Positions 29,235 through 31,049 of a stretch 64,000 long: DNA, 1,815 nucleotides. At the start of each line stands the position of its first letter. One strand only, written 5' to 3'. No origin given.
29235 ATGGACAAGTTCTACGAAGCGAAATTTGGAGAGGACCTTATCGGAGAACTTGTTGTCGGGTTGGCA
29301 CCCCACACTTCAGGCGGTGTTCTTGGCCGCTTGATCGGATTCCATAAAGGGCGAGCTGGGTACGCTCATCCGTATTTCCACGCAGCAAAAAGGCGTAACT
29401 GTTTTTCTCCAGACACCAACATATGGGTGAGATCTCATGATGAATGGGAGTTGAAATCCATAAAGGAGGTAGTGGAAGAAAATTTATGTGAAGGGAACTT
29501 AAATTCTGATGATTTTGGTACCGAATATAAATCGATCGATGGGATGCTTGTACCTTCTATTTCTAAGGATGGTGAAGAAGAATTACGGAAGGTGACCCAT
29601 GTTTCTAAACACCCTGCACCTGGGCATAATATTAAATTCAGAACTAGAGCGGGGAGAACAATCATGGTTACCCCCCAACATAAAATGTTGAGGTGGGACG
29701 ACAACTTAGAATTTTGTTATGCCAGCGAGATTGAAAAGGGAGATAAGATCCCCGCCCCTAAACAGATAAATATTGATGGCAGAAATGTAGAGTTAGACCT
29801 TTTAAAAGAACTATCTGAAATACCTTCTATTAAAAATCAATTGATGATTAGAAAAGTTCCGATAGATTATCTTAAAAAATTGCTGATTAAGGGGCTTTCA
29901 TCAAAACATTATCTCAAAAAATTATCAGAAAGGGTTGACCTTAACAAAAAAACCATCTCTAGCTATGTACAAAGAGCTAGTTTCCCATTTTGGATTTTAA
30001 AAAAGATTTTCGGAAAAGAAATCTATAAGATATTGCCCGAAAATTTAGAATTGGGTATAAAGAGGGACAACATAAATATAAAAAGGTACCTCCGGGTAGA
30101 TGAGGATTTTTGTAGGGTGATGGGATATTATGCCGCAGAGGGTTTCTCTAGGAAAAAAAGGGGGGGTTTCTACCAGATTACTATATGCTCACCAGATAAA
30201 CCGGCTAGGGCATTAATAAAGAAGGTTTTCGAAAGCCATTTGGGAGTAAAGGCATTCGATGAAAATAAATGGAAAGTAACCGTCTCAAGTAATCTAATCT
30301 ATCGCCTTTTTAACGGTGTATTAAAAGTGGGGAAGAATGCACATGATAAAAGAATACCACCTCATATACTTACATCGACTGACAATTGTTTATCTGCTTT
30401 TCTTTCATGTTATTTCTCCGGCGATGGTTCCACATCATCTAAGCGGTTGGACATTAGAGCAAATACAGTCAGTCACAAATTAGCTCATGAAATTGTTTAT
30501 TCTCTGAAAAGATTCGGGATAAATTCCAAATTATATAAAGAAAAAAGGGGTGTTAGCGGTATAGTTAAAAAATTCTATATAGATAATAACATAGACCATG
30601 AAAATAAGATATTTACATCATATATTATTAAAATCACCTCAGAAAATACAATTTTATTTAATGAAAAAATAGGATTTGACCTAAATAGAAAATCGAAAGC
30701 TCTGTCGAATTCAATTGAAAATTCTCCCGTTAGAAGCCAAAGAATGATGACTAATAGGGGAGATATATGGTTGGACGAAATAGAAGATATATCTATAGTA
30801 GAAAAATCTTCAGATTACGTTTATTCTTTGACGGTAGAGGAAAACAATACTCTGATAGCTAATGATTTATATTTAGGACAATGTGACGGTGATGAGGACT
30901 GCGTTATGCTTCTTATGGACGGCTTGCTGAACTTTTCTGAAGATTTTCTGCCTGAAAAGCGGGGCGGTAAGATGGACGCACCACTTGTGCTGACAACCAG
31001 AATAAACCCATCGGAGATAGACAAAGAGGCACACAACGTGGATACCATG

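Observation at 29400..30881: PolD DP2 intein ending in Gln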

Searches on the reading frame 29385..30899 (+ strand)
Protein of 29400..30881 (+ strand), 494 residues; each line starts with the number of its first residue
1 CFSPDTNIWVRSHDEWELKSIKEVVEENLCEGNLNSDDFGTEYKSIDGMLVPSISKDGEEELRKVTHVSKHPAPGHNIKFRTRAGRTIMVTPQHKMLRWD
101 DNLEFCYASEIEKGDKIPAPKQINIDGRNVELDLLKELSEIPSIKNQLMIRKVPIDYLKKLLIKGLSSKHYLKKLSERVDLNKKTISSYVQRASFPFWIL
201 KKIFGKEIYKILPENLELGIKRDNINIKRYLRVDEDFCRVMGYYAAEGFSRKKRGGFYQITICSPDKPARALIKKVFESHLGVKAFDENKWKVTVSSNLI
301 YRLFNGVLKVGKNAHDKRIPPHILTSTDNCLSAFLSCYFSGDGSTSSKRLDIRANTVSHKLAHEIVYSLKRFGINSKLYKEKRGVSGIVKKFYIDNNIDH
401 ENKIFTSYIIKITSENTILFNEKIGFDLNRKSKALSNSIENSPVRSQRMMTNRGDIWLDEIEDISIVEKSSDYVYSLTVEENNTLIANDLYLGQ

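Call 6: search_protein_families(library=pfam, proteins=[window:29400-30881:+], max_evalue=0.01)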
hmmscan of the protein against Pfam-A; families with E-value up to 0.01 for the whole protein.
window:29400-30881:+ (494 aa): 2 families
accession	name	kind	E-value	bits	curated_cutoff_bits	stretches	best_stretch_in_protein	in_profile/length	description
PF14528.11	LAGLIDADG_3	-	6.7e-14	52.4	22.5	1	330-425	2-82/82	LAGLIDADG-like domain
PF14890.11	Intein_splicing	-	7.6e-14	52.2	35.8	1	19-490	10-151/155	Intein splicing domain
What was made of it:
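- Checked: The cat domain is split by Intein_splicing (E 7.6e-14) and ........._3 (E 6.7e-14) (call 6).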

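Call 7: search_solved_structures(query=window:29400-30881:+, max_evalue=1, show_alignments=3)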
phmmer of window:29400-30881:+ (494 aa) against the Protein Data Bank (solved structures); distinct sequences matched with E-value up to 1: 13.
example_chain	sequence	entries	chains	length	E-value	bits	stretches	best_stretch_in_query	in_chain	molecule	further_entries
2cw7_A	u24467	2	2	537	3e-28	102.2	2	224-486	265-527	Endonuclease PI-PkoII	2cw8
7qsu_A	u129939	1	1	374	2e-11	46.7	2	232-381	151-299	V-ATPase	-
7qss_A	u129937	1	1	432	3.5e-11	45.9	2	201-381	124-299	V-type ATP synthase alpha chain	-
7qst_A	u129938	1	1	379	4e-06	29.3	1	20-148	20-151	V-type ATP synthase subunit A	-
2lqm_A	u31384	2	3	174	0.00028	23.2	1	2-118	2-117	Pho radA intein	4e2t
6rpq_A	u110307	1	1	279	0.00064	22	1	67-122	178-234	Ubiquitin-like protein SMT3,1108aa long hypothetical cell division control protein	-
2lcj_A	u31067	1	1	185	0.0022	20.2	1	56-119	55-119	Pab polC intein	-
4e2u_A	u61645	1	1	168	0.0029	19.8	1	2-120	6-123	Pho radA intein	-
5bkh_A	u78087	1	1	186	0.019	17.1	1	1-114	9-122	DNA polymerase II large subunit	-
1dq3_A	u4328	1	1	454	0.02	17.1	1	314-388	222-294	ENDONUCLEASE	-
6rpp_A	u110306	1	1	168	0.041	16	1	25-135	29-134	Cell division control protein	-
7oec_A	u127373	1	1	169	0.072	15.2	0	3-106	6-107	DNA polymerase II large subunit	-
4o1s_A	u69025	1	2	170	0.86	11.7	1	75-121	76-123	V-type ATP synthase alpha chain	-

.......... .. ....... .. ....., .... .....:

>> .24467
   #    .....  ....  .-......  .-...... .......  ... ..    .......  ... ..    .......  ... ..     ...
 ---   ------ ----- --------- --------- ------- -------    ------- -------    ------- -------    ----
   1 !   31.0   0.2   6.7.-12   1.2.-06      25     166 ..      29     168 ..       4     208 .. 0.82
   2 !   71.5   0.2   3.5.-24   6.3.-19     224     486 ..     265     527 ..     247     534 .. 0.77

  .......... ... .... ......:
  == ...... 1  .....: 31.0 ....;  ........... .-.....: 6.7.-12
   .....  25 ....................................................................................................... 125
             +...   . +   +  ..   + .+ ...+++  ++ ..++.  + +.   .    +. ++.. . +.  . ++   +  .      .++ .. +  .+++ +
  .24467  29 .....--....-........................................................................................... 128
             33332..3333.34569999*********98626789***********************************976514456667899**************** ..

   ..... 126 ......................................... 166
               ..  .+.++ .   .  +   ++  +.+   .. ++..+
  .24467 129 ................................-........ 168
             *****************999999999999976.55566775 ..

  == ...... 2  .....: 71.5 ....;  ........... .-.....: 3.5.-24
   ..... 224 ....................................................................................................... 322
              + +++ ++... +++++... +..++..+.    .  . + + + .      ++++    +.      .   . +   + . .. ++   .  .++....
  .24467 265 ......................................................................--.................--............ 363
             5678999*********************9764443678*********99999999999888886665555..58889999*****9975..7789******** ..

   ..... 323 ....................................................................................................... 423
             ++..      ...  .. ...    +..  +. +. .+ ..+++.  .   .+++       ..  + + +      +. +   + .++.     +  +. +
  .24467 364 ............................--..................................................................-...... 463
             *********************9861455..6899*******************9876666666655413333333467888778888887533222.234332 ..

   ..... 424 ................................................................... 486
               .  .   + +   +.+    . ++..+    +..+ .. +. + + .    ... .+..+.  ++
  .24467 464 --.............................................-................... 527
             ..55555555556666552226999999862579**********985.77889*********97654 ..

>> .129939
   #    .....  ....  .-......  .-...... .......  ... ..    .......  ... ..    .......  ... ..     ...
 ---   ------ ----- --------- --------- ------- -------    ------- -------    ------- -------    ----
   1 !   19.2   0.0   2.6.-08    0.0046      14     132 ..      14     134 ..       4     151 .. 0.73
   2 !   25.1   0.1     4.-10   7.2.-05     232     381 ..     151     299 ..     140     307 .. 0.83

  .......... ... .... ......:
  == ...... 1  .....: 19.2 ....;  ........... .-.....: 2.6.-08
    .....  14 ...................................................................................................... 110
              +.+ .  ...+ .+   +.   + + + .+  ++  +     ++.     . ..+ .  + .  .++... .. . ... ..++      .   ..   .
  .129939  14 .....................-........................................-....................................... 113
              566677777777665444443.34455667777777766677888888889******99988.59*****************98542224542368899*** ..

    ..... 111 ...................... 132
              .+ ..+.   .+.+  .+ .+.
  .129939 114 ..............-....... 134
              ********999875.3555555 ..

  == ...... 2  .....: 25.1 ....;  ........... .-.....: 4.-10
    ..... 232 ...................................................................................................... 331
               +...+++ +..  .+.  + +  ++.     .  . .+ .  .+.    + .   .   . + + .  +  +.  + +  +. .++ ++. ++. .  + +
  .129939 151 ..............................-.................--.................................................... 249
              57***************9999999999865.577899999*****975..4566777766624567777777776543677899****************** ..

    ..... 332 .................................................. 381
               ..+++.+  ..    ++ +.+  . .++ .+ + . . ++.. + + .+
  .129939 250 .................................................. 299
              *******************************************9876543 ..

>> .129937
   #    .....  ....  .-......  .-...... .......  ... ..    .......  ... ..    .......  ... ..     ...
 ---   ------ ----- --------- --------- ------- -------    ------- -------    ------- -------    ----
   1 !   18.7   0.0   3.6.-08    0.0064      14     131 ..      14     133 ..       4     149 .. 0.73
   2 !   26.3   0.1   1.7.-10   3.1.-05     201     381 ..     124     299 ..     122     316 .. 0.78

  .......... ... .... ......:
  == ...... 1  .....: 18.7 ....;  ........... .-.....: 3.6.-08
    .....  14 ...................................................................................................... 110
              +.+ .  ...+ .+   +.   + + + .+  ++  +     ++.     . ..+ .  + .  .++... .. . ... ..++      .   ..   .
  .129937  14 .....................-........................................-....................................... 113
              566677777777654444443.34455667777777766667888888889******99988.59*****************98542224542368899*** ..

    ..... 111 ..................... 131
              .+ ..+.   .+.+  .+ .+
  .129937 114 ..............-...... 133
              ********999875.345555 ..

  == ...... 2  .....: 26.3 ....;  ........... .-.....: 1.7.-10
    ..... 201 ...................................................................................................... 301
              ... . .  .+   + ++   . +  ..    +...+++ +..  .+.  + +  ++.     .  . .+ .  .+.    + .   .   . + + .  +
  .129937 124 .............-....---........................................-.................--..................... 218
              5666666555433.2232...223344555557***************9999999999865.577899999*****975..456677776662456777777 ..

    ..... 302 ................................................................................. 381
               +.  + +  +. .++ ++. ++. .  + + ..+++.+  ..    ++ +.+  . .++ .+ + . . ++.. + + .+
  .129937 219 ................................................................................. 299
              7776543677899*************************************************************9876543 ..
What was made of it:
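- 30117..30146 (+): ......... motif 1, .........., with acidic residue Glu247. Aligned to PI-PkoII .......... (call 7).
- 30399..30431 (+): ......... motif 2, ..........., with acidic residue Asp342. Aligned to PI-PkoII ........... (call 7).
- On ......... homing endonuclease (intein-nested, two-motif type): Aligned to the PI-PkoII motifs (call 7).
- Checked: Against the PDB, the best sequence match is the intein endonuclease PI-PkoII at E 3e-28 (call 7).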

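Call 8: find_homologous_proteins(query=window:29400-30881:+, max_evalue=0.00001)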
Query window:29400-30881:+: 8000 candidates shared short words with the query, none scored E <= 0.00001.

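Call 31: search_protein_representatives(protein=window:29400-30881:+)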
Query: 494 residues. Proteins with E-value up to 0.001 (for the whole library): 2122; up to 1e-10: 456; up to 1e-30: 42. The best 150 are listed.
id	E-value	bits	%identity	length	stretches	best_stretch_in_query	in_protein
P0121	1.7e-136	472.4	36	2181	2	1-494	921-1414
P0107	5.7e-96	338.8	32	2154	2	1-491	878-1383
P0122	3.5e-89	316.4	44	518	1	51-424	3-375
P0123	1.5e-74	268.1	33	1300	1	1-493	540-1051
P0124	1.8e-74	267.9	34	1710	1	1-490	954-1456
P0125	8.1e-69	249.2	33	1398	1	1-488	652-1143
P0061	9.4e-68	245.7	34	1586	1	1-490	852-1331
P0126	1.2e-65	238.8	31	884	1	1-486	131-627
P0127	1.4e-64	235.2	32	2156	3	1-491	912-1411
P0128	2.3e-60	221.4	32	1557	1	33-492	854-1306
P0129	4.5e-54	200.6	38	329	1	182-490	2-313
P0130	3.9e-53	197.5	34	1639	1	17-488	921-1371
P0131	6.4e-53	196.8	33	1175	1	1-492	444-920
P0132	5.5e-52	193.7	37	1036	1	1-490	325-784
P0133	6.9e-51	190.1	32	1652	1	36-486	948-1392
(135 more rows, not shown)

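Call 52: predict_structure(alignment_id=A1)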
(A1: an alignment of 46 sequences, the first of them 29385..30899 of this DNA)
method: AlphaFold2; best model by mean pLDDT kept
length: 505 residues; sequences in the alignment: 46
mean_pLDDT: 93.1   pTM: 0.92
mean pLDDT of the five models: 93.1, 92.5, 92.1, 91.5, 91.2
residues with pLDDT >= 90: 423; 70-90: 71; 50-70: 8; < 50: 3
segments of 3 or more residues with pLDDT < 50: none
pLDDT, mean of each block of 10 residues (from residue 1): 76 93 95 87 88 94 92 92 96 94 92 95 94 95 94 95 96 95 95 96 96 95 93 97 98 91 94 97 96 97 96 95 96 98 95 88 96 96 93 91 91 94 96 95 90 82 96 93 91 91 54
secondary structure, 60 per line:
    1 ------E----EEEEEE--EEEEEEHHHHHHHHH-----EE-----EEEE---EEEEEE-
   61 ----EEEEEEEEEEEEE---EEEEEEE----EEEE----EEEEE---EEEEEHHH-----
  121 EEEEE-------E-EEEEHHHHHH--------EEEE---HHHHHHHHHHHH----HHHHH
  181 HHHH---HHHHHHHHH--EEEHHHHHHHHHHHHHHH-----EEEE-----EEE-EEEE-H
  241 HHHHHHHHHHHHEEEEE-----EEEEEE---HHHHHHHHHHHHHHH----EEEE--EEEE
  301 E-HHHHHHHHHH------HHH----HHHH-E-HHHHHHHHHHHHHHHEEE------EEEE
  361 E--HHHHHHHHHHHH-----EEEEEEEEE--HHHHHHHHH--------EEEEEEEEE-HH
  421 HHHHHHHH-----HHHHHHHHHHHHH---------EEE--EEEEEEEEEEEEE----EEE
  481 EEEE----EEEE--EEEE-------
elements in order: E12-17 E20-25 H26-34 E47-50 E54-59 E65-77 E81-87 E92-95 E100-104 E108-112 E121-125 E135-138 H139-144 E153-156 H160-171 H176-184 H188-196 E199-201 H202-216 E222-225 E231-233 E235-238 H240-252 E253-257 E263-268 H272-286 E291-294 E297-301 H303-312 H326-329 H333-347 E348-350 E357-361 H364-375 E381-389 H392-400 E409-417 H419-428 H434-446 E456-458 E461-473 E478-484 E489-492 E495-498
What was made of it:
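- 29400..30881 (+): The 494-aa intein: a class-1-type HINT splicing domain with a nested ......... endonuclease. AF2 model with pLDDT 93.1 and pTM 0.92 (call 52).
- On Intein (HINT splicing domain, class 1): AF2 pLDDT 93 (call 52).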

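Call 54: fold_search(model_id=the predicted structure, library=pdb)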
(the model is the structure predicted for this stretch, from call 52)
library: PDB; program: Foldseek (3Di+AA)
matches with E <= 10: 428; with E <= 0.001: 81
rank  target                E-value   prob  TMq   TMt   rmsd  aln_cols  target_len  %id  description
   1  2cw7                  6.0e-33  1.00  0.69  0.65  10.1       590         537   21  Crystal structure of intein homing endonuclease II (released 2006-04-18)
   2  7qsu                  3.4e-24  1.00  0.59  0.80   5.1       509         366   18  Crystal structure of homing endonuclease-associated TliVMA intein (C1A, d333-339) (released 2022-03-30)
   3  7qss                  3.1e-23  1.00  0.60  0.69   8.0       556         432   16  Crystal structure of homing endonuclease-associated TliVMA intein (C1A) (released 2022-03-30)
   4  7qst                  5.3e-20  1.00  0.53  0.72   8.0       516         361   17  Crystal structure of homing endonuclease-associated PhoVMA intein (C1A) (released 2022-03-30)
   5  1dq3                  1.7e-19  1.00  0.53  0.58   7.9       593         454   13  CRYSTAL STRUCTURE OF AN ARCHAEAL INTEIN-ENCODED HOMING ENDONUCLEASE PI-PFUI (released 2000-07-05)
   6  1jva_B                4.5e-12  1.00  0.38  0.43  26.4       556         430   12  CRYSTAL STRUCTURE OF THE VMA1-DERIVED ENDONUCLEASE BEARING THE N AND C EXTEIN PROPEPTIDES (released 2002-08-29)
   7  1ef0_A                1.3e-11  1.00  0.39  0.45  25.8       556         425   12  CRYSTAL STRUCTURE OF PI-SCEI MINIPRECURSOR (released 2000-06-07)
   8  1vde_B                1.1e-10  1.00  0.38  0.43  26.5       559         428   13  PI-SCEI, A HOMING ENDONUCLEASE WITH PROTEIN SPLICING ACTIVITY (released 1998-04-08)
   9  1um2_B                1.4e-10  1.00  0.36  0.42  27.4       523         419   10  Crystal Structure of the Vma1-Derived Endonuclease with the Ligated Extein Segment (released 2004-09-22)
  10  1jva_A                2.0e-10  1.00  0.38  0.43  26.8       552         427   12  CRYSTAL STRUCTURE OF THE VMA1-DERIVED ENDONUCLEASE BEARING THE N AND C EXTEIN PROPEPTIDES (released 2002-08-29)
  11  1dfa                  3.0e-10  1.00  0.37  0.44  22.7       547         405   14  CRYSTAL STRUCTURE OF PI-SCEI IN C2 SPACE GROUP (released 1999-12-08)
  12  1vde_A                3.0e-10  1.00  0.38  0.43  25.6       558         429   12  PI-SCEI, A HOMING ENDONUCLEASE WITH PROTEIN SPLICING ACTIVITY (released 1998-04-08)
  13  1um2_A                1.1e-09  1.00  0.37  0.43  26.8       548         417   11  Crystal Structure of the Vma1-Derived Endonuclease with the Ligated Extein Segment (released 2004-09-22)
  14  1lws_A                1.8e-09  1.00  0.37  0.42  27.3       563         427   13  Crystal structure of the intein homing endonuclease PI-SceI bound to its recognition sequence (released 2002-09-27)
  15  1lwt_A                2.7e-09  1.00  0.35  0.38  27.8       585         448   13  Crystal structure of the intein homing endonuclease PI-SceI bound to its substrate DNA (Ca2+ free) (released 2002-09-27)
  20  7oec                  3.2e-08  1.00  0.22  0.64   1.9       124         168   22  Crystal structure of an intein from a hyperthermophile (released 2021-05-26)
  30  2lcj_MODEL_1_A        4.4e-07  1.00  0.23  0.59   2.4       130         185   25  Solution NMR structure of Pab PolII Intein (released 2011-09-21)
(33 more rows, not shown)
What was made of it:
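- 29400..30881 (+): Foldseek top hits are PI-PkoII, TliVMA and PI-PfuI (call 54).
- On Intein (HINT splicing domain, class 1): Foldseek matches to many inteins (call 54).
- On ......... homing endonuclease (intein-nested, two-motif type): The AF2 model matches PI-PkoII, TliVMA, PI-PfuI and I-DmoI (calls 52, 54).
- Closest known: PI-PkoII. Same: Best sequence match (E 3e-28, call 7) and best fold match (TM 0.69, call 54) for the whole three-part architecture: HINT domain, extra helical domain and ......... core.
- The HINT part of the AF2 model superposes on 7oec at rmsd 1.9 A and on 2lcj (call 54).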
